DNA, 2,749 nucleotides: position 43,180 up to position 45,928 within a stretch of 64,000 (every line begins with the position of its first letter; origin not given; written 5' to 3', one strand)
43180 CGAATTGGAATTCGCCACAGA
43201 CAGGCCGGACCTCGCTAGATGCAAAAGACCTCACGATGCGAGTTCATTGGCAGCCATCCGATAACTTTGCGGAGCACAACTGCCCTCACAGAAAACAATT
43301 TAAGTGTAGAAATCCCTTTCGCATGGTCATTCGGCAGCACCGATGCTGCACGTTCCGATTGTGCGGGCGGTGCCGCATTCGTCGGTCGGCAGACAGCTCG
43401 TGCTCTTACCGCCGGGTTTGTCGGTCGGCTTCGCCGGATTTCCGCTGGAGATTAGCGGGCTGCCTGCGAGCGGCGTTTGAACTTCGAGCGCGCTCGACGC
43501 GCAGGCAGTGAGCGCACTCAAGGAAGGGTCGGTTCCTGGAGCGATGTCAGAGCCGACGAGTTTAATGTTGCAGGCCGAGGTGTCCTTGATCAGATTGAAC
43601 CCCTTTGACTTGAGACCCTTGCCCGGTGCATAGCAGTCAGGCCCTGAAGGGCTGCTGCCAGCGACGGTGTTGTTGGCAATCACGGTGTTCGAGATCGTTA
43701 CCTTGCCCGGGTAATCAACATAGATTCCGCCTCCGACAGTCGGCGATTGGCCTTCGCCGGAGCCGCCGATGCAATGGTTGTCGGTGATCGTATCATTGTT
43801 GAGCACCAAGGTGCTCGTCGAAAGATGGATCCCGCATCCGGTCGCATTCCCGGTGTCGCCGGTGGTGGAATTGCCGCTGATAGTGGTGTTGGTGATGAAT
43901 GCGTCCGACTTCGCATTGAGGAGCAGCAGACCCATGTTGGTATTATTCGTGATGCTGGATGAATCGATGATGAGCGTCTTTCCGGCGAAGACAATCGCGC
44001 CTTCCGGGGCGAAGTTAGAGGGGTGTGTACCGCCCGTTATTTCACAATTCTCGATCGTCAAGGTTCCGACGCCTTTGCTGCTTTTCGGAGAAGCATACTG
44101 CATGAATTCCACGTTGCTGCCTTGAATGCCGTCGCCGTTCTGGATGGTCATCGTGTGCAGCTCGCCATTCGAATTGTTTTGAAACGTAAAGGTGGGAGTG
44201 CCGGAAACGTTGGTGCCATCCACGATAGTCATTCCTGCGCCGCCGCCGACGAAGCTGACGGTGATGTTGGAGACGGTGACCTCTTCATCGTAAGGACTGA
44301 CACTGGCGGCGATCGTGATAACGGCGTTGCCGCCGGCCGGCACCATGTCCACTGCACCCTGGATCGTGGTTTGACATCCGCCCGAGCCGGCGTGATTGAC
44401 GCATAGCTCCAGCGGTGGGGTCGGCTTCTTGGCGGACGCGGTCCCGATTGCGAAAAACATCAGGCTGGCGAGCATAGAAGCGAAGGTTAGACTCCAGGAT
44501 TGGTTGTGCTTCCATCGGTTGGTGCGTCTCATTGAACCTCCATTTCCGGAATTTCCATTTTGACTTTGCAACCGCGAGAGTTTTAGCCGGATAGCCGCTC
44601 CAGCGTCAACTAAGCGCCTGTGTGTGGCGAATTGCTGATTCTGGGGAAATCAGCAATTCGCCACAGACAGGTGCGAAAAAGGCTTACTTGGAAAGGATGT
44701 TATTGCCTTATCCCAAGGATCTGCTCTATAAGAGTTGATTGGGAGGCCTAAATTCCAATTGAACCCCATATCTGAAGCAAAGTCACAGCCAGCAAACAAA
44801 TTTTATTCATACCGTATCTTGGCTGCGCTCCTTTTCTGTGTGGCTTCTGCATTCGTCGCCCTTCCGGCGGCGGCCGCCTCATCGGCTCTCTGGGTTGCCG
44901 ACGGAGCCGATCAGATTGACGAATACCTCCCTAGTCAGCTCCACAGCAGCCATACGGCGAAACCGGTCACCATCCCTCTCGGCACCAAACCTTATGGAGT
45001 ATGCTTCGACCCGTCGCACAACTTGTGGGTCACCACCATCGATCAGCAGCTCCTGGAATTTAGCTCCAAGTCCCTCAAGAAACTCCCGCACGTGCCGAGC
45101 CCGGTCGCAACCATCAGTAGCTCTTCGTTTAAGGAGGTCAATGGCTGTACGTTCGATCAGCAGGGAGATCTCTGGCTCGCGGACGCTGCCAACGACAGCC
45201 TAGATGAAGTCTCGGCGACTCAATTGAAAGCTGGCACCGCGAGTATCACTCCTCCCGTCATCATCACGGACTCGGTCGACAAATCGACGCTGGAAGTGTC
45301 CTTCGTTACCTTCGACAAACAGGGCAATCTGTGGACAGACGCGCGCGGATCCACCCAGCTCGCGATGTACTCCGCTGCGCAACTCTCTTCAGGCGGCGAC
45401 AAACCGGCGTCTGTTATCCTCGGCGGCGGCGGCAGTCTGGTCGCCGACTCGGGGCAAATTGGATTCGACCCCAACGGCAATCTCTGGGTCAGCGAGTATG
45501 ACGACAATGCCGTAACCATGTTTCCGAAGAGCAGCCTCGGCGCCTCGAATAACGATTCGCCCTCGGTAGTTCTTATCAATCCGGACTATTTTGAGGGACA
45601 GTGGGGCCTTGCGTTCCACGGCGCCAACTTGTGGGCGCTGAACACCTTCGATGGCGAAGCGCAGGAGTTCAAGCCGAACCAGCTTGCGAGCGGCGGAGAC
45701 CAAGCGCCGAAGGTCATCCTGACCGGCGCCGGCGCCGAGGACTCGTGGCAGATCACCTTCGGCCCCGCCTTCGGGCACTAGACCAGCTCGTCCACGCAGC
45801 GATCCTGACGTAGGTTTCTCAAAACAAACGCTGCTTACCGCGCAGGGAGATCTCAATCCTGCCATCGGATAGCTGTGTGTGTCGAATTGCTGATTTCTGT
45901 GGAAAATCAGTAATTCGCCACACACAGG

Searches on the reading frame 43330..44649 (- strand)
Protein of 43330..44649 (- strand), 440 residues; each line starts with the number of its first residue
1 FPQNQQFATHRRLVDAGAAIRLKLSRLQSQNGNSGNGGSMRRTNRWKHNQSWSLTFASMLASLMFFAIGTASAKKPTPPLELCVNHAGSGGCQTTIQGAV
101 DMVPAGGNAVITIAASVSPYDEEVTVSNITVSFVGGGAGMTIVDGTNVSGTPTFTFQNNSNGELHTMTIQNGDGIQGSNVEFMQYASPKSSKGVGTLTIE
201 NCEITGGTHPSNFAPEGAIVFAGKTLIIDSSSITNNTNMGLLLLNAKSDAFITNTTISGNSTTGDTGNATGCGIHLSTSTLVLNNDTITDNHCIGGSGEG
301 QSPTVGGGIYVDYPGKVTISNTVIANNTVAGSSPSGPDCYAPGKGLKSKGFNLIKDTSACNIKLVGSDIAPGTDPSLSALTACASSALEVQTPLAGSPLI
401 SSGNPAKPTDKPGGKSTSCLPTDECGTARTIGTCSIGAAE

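Call 8: search_protein_families(library=pfam, proteins=[window:43330-44649:-], max_evalue=0.0001)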
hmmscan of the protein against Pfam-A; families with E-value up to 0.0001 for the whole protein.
window:43330-44649:- (440 aa): 2 families
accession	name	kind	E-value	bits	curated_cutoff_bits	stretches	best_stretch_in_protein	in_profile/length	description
PF13229.12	Beta_helix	-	5.5e-08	33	25.9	1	171-323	45-157/158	Right handed beta helix region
PF01095.25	Pectinesterase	-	1.4e-05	24.4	27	1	83-194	3-108/298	Pectinesterase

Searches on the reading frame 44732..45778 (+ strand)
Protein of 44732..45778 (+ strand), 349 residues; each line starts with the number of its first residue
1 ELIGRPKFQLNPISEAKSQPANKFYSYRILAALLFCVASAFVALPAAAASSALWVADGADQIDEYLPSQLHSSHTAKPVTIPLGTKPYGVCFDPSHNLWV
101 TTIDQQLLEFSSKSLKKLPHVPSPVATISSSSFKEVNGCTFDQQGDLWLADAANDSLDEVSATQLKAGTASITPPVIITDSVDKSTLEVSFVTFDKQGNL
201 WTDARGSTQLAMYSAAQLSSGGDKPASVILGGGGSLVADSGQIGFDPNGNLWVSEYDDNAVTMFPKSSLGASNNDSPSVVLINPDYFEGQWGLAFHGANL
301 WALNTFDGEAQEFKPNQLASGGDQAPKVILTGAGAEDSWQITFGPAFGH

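Call 91: search_protein_families(library=pfam, proteins=[window:44732-45778:+], max_evalue=0.001)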
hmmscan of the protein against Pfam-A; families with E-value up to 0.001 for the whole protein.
window:44732-45778:+ (349 aa): 2 families
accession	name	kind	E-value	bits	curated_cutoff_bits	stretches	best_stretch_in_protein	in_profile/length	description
PF07494.17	Reg_prop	-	6.6e-07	29.2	20.4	0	245-254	12-21/24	Two component regulator propeller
PF01436.27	NHL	-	0.00036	20.9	20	0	245-261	9-25/28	NHL repeat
